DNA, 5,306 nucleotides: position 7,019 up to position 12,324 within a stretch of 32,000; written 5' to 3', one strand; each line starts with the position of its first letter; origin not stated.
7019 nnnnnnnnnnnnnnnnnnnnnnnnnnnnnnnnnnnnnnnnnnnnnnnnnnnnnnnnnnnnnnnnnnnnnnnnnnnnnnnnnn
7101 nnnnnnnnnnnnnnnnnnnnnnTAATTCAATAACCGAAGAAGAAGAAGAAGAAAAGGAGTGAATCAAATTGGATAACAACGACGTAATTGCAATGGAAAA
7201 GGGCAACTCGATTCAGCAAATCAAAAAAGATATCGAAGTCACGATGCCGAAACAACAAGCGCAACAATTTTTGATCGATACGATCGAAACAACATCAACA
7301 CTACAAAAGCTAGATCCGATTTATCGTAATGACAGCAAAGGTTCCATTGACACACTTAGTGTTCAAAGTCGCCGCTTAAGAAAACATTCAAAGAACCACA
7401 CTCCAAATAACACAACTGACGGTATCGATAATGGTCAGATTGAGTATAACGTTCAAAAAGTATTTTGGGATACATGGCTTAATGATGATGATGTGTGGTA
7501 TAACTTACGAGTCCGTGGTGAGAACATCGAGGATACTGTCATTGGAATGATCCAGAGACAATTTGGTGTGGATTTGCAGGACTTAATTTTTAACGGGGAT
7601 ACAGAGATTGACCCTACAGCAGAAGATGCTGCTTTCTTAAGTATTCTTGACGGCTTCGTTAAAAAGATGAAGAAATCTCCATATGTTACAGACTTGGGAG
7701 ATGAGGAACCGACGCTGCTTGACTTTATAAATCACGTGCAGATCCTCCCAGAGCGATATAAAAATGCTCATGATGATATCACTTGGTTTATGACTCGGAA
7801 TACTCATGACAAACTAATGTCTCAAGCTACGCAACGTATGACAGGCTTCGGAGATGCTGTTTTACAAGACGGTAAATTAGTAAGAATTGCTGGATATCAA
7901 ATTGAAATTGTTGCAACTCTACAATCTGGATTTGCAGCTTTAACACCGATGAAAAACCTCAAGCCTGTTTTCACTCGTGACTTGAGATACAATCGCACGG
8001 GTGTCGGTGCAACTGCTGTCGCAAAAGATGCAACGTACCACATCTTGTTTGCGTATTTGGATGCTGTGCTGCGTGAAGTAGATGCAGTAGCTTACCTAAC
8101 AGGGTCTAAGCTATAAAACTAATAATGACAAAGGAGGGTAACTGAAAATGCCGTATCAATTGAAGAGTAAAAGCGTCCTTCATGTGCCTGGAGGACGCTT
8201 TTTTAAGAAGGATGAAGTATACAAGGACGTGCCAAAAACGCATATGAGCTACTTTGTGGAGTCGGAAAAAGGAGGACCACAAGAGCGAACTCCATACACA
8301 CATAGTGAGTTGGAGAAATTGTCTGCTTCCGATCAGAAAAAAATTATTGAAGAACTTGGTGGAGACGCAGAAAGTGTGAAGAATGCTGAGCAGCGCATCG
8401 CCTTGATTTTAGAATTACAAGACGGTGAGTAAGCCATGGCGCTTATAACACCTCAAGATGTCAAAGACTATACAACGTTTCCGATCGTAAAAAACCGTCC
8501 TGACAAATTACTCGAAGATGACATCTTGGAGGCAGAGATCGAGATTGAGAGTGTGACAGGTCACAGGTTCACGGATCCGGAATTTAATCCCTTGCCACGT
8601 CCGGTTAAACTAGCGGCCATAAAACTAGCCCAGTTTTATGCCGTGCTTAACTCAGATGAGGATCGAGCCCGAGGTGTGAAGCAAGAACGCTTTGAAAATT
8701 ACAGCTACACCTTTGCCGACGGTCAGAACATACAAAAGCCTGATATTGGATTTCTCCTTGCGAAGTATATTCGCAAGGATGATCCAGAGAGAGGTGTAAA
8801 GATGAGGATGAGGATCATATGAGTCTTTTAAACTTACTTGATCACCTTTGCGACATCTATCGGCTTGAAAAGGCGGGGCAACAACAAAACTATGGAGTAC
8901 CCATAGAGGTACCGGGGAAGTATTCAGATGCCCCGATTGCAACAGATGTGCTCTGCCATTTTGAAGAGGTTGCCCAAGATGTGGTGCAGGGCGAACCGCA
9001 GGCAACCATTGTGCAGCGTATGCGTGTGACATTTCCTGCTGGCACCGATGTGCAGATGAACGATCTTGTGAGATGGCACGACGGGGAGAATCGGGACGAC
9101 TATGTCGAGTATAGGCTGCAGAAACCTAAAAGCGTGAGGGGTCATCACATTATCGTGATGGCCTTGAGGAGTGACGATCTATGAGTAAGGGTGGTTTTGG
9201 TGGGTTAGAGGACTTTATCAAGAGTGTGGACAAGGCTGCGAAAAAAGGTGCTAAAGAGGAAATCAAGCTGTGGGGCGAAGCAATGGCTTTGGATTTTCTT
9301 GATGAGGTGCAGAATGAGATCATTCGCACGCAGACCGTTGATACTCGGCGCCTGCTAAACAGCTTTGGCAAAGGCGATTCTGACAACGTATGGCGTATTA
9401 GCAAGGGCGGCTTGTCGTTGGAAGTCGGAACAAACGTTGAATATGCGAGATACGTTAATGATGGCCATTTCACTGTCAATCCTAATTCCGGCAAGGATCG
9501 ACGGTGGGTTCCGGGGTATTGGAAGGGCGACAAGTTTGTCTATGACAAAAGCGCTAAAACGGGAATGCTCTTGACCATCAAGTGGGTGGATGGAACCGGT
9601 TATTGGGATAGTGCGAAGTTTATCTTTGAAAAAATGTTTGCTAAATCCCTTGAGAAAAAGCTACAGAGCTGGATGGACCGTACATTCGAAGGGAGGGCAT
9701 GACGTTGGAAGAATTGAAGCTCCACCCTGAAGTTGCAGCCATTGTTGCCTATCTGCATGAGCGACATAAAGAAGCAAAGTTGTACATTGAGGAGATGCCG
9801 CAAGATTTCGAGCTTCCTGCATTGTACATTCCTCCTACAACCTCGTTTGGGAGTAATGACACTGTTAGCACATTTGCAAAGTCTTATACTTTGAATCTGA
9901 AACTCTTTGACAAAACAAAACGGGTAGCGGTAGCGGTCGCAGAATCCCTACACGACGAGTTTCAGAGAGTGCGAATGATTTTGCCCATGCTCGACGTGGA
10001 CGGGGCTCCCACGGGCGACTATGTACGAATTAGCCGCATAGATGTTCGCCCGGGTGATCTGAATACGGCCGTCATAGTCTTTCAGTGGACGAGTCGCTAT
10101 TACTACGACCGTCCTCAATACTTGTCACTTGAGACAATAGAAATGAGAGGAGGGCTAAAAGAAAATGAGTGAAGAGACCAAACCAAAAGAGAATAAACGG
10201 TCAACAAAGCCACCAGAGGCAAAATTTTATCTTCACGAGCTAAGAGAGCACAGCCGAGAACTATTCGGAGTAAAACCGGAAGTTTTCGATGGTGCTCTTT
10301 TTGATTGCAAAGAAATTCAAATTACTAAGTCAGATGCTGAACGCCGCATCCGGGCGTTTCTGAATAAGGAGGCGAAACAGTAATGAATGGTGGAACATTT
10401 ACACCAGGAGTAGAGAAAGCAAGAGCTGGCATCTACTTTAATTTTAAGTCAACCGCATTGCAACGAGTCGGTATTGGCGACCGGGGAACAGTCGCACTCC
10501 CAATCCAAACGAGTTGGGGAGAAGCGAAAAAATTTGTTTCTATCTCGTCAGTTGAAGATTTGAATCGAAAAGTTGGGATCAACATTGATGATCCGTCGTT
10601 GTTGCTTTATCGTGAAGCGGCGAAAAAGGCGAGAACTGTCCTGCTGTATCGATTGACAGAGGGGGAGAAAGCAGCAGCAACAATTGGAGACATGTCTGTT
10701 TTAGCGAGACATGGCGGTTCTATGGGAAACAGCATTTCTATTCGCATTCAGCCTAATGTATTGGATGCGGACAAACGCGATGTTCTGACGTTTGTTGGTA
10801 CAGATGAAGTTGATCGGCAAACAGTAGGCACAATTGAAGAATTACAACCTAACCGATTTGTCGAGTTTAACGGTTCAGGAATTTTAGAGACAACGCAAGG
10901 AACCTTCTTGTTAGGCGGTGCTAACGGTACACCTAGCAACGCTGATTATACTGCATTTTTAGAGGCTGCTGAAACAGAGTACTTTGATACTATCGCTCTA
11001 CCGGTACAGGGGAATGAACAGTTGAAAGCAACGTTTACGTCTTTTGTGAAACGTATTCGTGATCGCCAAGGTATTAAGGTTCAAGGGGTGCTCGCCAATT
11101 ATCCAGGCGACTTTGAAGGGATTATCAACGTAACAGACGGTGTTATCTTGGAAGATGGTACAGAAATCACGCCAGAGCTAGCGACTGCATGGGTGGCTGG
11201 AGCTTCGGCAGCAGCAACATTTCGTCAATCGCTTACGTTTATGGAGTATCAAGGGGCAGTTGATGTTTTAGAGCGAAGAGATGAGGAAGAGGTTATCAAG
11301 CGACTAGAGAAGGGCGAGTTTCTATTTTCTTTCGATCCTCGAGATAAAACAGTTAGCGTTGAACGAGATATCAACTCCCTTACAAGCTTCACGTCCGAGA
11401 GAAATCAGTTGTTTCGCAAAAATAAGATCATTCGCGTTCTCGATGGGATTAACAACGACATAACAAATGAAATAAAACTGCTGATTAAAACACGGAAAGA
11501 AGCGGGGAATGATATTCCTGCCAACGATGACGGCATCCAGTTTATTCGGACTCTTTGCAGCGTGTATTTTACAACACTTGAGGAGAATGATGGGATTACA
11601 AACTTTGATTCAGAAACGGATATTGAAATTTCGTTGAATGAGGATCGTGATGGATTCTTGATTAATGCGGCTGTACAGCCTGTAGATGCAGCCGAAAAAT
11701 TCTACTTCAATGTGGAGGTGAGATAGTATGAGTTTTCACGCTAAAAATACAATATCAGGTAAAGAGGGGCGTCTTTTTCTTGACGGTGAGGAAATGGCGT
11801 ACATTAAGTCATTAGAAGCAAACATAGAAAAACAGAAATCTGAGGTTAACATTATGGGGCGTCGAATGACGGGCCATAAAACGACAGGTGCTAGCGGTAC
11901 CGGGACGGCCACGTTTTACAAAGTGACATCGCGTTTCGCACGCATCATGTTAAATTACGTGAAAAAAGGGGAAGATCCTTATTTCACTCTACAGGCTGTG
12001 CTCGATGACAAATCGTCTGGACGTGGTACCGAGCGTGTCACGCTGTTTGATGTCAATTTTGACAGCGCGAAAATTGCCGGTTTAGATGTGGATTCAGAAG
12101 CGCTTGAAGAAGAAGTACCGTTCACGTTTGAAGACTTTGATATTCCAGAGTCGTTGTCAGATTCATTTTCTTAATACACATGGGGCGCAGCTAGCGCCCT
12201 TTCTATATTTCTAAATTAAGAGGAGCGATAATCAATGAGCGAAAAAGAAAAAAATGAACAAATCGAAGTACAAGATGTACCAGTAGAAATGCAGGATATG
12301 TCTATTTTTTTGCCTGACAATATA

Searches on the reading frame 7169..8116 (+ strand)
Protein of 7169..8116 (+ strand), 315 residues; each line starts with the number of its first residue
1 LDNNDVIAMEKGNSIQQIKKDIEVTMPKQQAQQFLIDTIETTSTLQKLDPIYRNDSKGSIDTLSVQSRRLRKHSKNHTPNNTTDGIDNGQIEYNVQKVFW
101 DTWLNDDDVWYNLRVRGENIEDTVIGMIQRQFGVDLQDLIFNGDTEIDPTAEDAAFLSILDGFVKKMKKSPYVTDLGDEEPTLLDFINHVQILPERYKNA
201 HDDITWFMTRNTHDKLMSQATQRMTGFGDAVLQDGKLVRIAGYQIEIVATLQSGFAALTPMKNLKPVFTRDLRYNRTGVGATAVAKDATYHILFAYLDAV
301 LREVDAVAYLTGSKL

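Call 64: search_protein_families(library=phrogs, proteins=[window:7169-8116:+], max_evalue=0.00001)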
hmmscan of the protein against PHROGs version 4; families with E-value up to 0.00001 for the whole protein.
window:7169-8116:+ (315 aa): 1 family
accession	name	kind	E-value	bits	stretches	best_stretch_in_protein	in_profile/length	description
phrog_1623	-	head and packaging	5.3e-73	247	1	1-314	3-304/305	virion structural protein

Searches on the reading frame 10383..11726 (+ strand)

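Call 64: search_protein_families(library=phrogs, proteins=[window:10383-11726:+], max_evalue=0.00001)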
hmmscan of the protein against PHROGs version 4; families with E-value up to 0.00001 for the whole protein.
window:10383-11726:+ (447 aa): 2 families
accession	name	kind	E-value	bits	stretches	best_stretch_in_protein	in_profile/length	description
phrog_279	-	tail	9.9e-116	388.4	1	1-447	1-483/489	tail sheath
phrog_1480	-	tail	2.6e-36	126.3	1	186-417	81-302/353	tail sheath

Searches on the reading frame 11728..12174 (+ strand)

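Call 64: search_protein_families(library=phrogs, proteins=[window:11728-12174:+], max_evalue=0.00001)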
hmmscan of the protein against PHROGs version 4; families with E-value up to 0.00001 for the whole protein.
window:11728-12174:+ (148 aa): 2 families
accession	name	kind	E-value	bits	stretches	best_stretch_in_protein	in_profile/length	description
phrog_365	-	tail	2.1e-58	197.5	1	2-144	4-144/146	tail protein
phrog_23960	-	tail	6.3e-15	56.2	1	74-141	1-68/77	tail protein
